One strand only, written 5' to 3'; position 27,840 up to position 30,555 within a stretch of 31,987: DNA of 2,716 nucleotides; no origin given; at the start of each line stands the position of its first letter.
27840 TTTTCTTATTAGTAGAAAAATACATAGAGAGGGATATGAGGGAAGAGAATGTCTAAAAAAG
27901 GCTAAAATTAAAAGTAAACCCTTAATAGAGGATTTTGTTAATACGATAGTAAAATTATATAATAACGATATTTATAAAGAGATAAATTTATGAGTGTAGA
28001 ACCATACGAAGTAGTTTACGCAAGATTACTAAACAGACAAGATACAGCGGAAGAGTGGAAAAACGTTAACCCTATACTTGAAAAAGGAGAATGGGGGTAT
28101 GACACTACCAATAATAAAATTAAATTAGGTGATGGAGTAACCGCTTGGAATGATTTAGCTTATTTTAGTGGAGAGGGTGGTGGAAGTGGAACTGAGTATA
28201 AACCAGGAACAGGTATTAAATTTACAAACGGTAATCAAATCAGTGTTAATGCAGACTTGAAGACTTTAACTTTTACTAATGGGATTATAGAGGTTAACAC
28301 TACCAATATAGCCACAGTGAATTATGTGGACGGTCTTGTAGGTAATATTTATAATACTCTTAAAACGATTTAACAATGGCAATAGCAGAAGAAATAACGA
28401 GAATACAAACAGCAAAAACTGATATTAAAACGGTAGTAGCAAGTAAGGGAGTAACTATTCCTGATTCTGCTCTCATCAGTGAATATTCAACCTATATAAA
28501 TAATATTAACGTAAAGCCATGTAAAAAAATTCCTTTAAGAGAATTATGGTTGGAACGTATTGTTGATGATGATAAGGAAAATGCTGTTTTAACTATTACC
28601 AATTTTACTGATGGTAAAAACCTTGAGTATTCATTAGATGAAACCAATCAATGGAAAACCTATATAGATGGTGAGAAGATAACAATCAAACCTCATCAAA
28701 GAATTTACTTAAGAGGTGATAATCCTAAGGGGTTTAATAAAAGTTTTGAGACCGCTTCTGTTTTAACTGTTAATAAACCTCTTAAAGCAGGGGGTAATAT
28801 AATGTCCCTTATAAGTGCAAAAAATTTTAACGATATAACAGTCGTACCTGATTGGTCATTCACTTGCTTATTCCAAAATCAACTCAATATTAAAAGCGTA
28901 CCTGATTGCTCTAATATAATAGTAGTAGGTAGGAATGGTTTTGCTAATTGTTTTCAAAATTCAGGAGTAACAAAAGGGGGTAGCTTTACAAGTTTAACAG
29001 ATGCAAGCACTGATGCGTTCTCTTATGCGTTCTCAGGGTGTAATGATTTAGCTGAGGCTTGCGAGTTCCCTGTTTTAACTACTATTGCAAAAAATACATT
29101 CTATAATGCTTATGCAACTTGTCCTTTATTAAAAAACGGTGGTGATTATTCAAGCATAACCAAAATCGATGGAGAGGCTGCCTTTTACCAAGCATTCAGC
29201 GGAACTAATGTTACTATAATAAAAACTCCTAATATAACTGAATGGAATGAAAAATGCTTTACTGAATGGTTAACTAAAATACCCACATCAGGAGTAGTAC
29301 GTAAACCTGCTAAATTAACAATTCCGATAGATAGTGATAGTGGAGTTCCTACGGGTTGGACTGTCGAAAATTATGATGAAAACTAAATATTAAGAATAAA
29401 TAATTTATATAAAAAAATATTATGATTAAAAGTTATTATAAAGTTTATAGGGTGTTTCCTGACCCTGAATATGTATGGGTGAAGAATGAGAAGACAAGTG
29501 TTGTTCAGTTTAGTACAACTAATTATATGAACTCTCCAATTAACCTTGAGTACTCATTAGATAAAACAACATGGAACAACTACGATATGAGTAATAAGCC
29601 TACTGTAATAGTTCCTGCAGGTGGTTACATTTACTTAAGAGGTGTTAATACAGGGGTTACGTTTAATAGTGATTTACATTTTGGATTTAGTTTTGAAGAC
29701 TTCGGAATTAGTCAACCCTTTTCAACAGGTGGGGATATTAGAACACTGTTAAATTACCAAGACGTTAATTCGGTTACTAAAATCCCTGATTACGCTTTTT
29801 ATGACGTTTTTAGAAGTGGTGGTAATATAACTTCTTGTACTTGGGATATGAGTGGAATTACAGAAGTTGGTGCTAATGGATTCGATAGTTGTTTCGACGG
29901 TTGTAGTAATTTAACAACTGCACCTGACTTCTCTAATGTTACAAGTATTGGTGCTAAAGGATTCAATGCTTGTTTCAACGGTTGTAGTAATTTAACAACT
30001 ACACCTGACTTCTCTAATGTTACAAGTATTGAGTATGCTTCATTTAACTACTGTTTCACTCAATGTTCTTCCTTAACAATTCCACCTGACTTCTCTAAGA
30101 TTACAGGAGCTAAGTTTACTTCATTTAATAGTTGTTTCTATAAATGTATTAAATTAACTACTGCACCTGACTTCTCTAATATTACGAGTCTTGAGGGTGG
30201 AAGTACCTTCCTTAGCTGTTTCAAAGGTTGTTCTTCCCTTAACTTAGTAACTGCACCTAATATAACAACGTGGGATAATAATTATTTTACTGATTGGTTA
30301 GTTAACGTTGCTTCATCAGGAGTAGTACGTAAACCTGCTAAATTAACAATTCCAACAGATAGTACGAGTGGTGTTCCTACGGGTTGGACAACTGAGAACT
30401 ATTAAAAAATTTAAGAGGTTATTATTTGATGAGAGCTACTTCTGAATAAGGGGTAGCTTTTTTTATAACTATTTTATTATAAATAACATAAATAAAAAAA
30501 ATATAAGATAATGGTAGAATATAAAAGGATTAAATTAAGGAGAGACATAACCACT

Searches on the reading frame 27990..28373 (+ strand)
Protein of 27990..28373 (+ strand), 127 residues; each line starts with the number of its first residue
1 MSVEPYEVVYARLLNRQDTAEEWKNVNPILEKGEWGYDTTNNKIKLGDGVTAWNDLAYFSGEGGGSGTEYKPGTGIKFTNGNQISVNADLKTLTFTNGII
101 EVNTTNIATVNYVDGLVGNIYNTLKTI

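Call 24: search_protein_families(library=phrogs, proteins=[window:27990-28373:+], max_evalue=0.001)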
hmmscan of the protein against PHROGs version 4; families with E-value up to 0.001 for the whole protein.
window:27990-28373:+ (127 aa): 15 families
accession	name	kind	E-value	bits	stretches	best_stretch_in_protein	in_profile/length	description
phrog_27786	-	tail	4.1e-13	49.7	1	13-62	7-56/729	tail spike protein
phrog_697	-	head and packaging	6.1e-12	44.7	1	12-58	4-50/2079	structural protein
phrog_38417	-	other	7.4e-12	46.1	1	16-62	7-53/312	hyaluronidase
phrog_19976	-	tail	2.4e-11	44.6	1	8-64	5-65/256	tail assembly protein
phrog_31660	-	tail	4.6e-11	43.9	1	12-94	9-95/182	tail fiber protein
phrog_6049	-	tail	1.9e-10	41.8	1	14-71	12-69/337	tail fiber protein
phrog_33904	-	tail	6.2e-09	36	1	14-62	5-53/542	tail fiber protein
phrog_24754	-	tail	3.1e-08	34.8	1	9-59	3-53/202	tail fiber protein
phrog_21562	-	tail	4.6e-08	33.5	1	19-62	13-56/324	tail protein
phrog_23595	-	tail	5.2e-08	33.2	1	16-65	8-57/440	minor tail protein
phrog_19200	-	head and packaging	2.6e-07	31.2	1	15-74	14-72/268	virion structural protein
phrog_24580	-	tail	3.5e-07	30.6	1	12-62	3-53/292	tail fiber protein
phrog_16032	-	unknown function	5.6e-06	27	1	7-71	4-68/331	-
phrog_2332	-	other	8.8e-05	22.7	1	7-71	3-56/343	hyaluronidase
phrog_11419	-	tail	0.00018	20.4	1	13-64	98-149/1063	tail fiber protein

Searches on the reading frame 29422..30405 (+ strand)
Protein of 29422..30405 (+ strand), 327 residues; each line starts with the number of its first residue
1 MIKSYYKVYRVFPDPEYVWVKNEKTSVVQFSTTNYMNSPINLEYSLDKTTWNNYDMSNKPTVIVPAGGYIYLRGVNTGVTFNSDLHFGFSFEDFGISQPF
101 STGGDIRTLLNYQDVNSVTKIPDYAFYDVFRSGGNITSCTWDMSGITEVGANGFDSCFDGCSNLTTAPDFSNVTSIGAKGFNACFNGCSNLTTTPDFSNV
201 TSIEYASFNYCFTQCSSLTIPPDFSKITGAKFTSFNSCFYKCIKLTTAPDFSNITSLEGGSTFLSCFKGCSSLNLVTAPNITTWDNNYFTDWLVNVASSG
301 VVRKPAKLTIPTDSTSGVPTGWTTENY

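Call 24: search_protein_families(library=phrogs, proteins=[window:29422-30405:+], max_evalue=0.001)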
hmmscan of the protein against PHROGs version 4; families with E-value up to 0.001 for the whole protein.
window:29422-30405:+ (327 aa): 1 family
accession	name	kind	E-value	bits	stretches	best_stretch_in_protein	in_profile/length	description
phrog_9915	-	unknown function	1.3e-10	40.2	1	119-282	1324-1475/1813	-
